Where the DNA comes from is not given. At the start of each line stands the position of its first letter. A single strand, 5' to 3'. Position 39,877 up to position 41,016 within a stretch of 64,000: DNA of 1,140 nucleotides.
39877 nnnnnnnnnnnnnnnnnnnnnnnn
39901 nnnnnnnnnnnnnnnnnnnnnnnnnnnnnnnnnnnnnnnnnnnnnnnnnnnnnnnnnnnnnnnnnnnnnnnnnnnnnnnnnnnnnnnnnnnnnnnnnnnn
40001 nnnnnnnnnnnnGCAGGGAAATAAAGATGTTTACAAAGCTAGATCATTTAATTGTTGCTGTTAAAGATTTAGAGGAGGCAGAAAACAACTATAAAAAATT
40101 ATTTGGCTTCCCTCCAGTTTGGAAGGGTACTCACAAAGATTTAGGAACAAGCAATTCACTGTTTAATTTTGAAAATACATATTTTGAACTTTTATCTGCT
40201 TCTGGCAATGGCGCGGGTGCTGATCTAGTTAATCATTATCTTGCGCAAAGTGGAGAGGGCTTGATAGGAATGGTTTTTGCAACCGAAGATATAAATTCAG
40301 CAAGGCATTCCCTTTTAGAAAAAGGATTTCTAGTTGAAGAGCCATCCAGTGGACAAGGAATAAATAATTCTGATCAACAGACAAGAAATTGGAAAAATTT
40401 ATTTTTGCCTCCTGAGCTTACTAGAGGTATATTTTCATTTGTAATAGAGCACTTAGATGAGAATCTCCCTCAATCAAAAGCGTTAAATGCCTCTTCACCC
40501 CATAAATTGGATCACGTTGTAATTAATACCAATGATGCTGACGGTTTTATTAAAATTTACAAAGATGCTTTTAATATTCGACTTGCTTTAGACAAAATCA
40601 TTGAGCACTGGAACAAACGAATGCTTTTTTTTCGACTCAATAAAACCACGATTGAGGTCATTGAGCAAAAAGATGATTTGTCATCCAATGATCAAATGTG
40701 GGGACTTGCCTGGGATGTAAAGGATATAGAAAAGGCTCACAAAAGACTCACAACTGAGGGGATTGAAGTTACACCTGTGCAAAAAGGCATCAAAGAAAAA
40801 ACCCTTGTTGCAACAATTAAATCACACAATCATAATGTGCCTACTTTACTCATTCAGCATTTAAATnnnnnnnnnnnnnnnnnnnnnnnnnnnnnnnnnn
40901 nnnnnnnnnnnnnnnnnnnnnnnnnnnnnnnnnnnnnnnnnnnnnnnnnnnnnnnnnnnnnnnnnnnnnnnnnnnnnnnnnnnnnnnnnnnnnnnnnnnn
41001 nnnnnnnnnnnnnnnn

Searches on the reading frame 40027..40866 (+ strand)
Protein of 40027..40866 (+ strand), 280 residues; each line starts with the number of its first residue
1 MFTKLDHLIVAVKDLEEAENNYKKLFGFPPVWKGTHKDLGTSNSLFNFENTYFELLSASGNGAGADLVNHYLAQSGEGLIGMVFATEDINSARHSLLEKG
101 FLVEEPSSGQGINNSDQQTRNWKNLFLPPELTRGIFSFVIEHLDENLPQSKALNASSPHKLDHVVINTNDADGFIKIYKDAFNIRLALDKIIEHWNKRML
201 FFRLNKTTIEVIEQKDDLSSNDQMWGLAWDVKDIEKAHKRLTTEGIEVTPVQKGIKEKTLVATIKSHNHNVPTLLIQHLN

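Call 6: search_protein_families(library=pfam, proteins=[window:40027-40866:+], max_evalue=0.01)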
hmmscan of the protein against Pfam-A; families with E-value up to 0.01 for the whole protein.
window:40027-40866:+ (280 aa): 3 families
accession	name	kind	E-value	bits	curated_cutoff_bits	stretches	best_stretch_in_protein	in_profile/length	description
PF13468.12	Glyoxalase_3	-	2.2e-28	99.9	25.1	1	5-179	1-173/176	Glyoxalase-like domain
PF13669.12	Glyoxalase_4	-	3e-20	73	27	2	162-254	1-101/109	Glyoxalase/Bleomycin resistance protein/Dioxygenase superfamily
PF00903.31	Glyoxalase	-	3.1e-16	60.3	20.6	2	160-250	1-97/121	Glyoxalase/Bleomycin resistance protein/Dioxygenase superfamily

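Call 34: search_protein_families(library=ncbifam, proteins=[window:40027-40866:+], max_evalue=0.01)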
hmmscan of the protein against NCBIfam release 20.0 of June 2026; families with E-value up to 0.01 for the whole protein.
window:40027-40866:+ (280 aa): 6 families
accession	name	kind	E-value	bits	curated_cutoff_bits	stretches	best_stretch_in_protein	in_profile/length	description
TIGR03081.1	metmalonyl_epim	equivalog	3.9e-21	75.9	114.95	2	4-109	1-106/129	methylmalonyl-CoA epimerase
TIGR01263.1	4HPPD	equivalog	1.2e-07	31.6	277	1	4-184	2-184/353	4-hydroxyphenylpyruvate dioxygenase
NF050074.1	glyox_I_GloA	exception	5.8e-06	26.5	165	0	161-253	2-98/121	lactoylglutathione lyase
NF050075.1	SMU1112c_YaeR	equivalog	3.2e-05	24.2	140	0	160-252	3-101/125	SMU1112c/YaeR family gloxylase I-like metalloprotein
TIGR03211.1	catechol_2_3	equivalog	0.0049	16.2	320.2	0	146-229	131-213/303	catechol 2,3-dioxygenase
TIGR02295.1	HpaD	equivalog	0.0054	15.9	321.4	0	4-28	139-163/298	3,4-dihydroxyphenylacetate 2,3-dioxygenase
